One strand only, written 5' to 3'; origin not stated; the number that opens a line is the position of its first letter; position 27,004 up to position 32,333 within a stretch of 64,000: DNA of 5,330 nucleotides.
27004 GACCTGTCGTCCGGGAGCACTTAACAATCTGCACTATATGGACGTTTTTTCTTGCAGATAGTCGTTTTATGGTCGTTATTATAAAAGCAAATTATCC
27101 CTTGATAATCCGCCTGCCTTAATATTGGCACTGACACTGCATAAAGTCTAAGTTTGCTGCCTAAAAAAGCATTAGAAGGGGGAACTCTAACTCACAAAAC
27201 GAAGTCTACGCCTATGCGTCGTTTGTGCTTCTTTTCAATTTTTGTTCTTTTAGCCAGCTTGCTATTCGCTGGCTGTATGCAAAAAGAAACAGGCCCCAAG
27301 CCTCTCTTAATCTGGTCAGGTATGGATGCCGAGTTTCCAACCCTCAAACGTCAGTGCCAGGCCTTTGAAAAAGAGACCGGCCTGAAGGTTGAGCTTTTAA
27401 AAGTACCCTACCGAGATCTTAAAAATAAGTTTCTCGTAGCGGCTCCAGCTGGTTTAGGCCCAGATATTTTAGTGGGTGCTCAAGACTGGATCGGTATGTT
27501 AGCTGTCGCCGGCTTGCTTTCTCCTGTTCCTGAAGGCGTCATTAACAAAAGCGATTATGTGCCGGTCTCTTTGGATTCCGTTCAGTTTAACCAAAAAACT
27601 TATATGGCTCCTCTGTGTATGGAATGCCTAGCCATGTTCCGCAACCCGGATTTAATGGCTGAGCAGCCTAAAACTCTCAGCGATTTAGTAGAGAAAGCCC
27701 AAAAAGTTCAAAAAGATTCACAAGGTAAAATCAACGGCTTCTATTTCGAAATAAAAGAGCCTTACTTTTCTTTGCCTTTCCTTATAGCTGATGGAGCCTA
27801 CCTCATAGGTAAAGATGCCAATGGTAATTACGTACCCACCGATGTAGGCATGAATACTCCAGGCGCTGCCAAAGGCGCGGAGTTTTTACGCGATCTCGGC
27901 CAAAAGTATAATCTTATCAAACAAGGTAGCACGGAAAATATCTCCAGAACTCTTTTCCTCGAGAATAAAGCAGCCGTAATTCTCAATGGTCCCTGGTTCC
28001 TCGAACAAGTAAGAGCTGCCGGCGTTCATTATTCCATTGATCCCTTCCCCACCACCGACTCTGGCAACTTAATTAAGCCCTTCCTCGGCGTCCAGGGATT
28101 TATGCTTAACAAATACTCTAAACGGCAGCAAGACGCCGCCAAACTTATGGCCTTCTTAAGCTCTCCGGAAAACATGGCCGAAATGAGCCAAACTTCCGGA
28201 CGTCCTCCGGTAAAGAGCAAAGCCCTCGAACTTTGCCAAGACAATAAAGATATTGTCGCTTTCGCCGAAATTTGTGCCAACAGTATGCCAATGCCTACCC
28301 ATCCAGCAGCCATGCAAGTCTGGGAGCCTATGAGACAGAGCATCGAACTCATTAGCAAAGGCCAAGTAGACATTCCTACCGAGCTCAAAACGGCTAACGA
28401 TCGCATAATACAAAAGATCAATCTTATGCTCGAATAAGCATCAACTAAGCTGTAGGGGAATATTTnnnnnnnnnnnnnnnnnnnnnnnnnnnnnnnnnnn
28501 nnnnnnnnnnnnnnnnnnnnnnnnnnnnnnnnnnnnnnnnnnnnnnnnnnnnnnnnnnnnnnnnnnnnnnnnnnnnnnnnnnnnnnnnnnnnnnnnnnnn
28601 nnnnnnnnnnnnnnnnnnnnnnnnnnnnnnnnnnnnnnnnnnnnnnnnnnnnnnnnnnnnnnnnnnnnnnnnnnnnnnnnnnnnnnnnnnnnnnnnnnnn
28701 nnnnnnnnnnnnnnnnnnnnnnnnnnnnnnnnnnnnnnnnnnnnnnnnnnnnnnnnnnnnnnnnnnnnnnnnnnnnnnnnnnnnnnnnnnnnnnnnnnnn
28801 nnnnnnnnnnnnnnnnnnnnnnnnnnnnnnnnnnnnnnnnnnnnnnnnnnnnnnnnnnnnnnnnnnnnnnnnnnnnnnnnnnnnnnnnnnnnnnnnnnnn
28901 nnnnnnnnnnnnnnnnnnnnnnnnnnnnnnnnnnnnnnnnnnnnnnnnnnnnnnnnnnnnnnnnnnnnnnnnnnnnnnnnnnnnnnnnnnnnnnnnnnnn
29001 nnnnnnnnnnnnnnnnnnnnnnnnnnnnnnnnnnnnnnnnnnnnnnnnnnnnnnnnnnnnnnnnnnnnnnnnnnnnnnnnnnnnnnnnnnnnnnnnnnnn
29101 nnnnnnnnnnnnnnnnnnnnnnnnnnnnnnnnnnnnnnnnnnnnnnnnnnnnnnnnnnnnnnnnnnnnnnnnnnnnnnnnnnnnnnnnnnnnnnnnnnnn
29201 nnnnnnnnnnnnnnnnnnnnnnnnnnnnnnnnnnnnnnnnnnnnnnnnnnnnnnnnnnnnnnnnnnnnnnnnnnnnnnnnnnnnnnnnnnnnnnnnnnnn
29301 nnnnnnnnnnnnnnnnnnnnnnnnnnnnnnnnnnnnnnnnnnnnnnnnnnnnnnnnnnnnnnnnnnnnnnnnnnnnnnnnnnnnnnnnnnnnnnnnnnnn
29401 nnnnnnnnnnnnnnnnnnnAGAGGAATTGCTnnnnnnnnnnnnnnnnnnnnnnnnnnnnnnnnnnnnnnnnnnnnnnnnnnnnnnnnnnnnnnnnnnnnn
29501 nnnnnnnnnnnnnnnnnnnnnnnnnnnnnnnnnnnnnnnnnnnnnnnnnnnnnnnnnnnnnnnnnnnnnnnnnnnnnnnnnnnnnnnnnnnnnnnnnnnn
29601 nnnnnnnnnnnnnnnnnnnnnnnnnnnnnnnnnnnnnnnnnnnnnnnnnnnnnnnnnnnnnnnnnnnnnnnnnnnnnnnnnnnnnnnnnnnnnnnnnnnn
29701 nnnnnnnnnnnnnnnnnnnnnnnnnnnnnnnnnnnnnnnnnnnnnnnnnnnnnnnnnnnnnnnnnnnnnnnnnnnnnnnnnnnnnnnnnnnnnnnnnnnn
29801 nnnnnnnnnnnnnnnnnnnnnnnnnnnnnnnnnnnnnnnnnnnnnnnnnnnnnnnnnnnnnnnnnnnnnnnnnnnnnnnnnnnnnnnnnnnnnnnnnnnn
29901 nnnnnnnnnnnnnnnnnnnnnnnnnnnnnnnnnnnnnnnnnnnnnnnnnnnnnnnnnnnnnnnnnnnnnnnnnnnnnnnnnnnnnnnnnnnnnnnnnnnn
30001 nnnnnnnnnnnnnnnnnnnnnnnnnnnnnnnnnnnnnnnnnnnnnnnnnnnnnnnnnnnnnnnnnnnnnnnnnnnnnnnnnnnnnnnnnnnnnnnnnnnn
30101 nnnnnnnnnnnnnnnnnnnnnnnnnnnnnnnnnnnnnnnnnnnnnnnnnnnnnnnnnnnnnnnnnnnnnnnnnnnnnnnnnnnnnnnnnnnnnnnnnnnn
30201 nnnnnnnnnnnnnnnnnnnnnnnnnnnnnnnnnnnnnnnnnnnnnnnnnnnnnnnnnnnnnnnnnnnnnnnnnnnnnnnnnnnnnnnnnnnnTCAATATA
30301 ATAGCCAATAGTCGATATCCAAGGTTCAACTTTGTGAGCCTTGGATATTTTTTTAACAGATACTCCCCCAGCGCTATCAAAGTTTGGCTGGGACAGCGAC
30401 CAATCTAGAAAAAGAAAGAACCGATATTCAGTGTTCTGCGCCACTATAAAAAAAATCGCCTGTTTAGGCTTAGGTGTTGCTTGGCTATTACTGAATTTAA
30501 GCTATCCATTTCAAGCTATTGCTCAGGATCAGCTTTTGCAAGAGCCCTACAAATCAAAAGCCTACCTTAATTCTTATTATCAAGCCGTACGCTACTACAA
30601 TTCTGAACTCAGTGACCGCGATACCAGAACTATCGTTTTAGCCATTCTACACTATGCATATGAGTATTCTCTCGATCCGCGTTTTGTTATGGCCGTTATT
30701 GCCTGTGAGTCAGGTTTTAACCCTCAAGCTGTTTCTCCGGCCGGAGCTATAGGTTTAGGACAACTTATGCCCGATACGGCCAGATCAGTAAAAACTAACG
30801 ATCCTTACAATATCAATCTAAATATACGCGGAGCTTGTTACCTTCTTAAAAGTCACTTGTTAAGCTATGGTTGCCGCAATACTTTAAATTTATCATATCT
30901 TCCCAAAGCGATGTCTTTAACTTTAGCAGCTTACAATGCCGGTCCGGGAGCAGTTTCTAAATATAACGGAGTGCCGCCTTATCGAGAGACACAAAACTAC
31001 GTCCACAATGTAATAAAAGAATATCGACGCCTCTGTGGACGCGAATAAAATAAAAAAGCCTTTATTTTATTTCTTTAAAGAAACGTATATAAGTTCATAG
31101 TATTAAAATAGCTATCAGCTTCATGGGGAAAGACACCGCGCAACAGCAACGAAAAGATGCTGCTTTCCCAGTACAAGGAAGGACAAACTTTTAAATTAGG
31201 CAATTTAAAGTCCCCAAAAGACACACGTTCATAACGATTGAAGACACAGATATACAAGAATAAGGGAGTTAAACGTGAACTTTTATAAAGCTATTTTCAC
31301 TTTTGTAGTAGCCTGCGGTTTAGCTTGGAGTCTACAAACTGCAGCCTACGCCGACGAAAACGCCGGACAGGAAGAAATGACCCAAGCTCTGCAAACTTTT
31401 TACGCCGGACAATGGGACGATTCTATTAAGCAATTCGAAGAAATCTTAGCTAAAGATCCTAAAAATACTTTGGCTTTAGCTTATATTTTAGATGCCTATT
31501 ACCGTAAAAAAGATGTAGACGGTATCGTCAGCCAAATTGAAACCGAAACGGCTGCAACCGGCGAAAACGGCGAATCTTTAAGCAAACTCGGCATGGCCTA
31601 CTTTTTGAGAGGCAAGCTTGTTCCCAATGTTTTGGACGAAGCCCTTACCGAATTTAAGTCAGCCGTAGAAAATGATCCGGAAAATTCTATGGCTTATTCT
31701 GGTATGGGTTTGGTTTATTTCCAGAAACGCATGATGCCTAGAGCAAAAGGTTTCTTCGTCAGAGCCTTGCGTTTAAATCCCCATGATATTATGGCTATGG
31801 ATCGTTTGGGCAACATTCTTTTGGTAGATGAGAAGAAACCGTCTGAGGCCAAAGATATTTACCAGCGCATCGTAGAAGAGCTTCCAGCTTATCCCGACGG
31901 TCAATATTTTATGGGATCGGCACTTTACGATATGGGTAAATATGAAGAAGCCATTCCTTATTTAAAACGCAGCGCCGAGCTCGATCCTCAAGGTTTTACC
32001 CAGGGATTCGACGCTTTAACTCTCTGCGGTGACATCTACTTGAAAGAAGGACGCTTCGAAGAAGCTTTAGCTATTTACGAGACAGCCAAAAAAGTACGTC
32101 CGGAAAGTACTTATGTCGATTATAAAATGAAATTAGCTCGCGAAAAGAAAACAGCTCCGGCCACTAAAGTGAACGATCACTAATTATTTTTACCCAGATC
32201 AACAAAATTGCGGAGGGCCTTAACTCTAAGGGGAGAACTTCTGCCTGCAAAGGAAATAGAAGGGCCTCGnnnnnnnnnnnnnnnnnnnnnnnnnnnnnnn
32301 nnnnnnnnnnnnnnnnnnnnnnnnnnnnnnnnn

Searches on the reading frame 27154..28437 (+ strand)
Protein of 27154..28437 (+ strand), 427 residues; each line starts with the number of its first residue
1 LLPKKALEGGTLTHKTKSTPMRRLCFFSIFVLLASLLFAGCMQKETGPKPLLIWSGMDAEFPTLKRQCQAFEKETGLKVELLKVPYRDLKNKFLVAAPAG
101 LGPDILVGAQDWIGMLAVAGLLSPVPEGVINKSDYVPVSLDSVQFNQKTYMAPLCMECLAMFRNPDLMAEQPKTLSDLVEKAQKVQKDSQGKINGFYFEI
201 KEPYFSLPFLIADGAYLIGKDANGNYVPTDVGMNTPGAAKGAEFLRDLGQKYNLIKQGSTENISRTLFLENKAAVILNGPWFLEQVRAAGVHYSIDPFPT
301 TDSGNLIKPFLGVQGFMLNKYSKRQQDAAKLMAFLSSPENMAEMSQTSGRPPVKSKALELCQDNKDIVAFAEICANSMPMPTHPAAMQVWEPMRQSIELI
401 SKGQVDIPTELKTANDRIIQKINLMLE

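Call 39: search_protein_families(library=pfam, proteins=[window:27154-28437:+], max_evalue=0.001)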
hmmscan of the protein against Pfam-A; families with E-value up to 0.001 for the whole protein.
window:27154-28437:+ (427 aa): 2 families
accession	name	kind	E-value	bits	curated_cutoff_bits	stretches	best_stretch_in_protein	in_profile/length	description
PF13416.11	SBP_bac_8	-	6.5e-39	134.8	27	1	68-359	3-267/279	Bacterial extracellular solute-binding protein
PF01547.30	SBP_bac_1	-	8.7e-35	121.6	26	1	61-341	7-306/307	Bacterial extracellular solute-binding protein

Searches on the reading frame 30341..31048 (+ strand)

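Call 39: search_protein_families(library=pfam, proteins=[window:30341-31048:+], max_evalue=0.001)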
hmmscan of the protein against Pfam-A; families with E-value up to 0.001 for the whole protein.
window:30341-31048:+ (235 aa): 1 family
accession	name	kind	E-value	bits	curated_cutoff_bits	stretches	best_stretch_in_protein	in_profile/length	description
PF01464.25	SLT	-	6.7e-22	77.7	21.3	1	104-219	5-115/117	Transglycosylase SLT domain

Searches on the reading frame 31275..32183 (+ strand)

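Call 39: search_protein_families(library=pfam, proteins=[window:31275-32183:+], max_evalue=0.001)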
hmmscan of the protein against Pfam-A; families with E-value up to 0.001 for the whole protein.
window:31275-32183:+ (302 aa): 22 families
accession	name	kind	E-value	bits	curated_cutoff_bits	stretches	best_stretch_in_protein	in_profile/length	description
PF07719.23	TPR_2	-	8.4e-26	88.4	27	2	208-239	2-33/34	Tetratricopeptide repeat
PF00515.34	TPR_1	-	2.4e-25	87.7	27.8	3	209-239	3-33/34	Tetratricopeptide repeat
PF14559.12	TPR_19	-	1.8e-22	79.8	25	2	217-281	1-61/68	Tetratricopeptide repeat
PF13432.12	TPR_16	-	1.2e-21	77.2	32.7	2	213-272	3-58/65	Tetratricopeptide repeat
PF13414.12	TPR_11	-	7.7e-20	70.8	26.8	1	120-151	10-41/42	TPR repeat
PF13428.12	TPR_14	-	1.8e-18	65.6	23.5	0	246-281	2-37/44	Tetratricopeptide repeat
PF13181.12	TPR_8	-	1.7e-17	62.4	25.7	2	210-239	4-33/34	Tetratricopeptide repeat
PF13174.12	TPR_6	-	2.2e-14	53.4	26.3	0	252-278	7-33/33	Tetratricopeptide repeat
PF13424.12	TPR_12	-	3.1e-14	53.4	30.1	1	212-275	8-75/77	Tetratricopeptide repeat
PF13176.12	TPR_7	-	5.4e-13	48.3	27.9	1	247-275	1-31/36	Tetratricopeptide repeat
PF13431.12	TPR_17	-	1.1e-12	47.6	24.4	0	127-151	2-26/34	Tetratricopeptide repeat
PF13374.12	TPR_10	-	5.9e-08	32.9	27.5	0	214-235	9-30/42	Tetratricopeptide repeat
PF12895.13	ANAPC3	-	1.3e-07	32.2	27.2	1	197-270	13-81/82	Anaphase-promoting complex, cyclosome, subunit 3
PF23914.1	TPR_CcmH_CycH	-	4.7e-07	30.2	42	1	129-234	41-148/158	Cytochrome c-type biogenesis protein H TPR domain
PF24575.1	TPR_Slam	-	2.8e-06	28.1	35.2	0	35-66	51-82/104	Surface lipoprotein assembly modifier, N-terminal TPR repeats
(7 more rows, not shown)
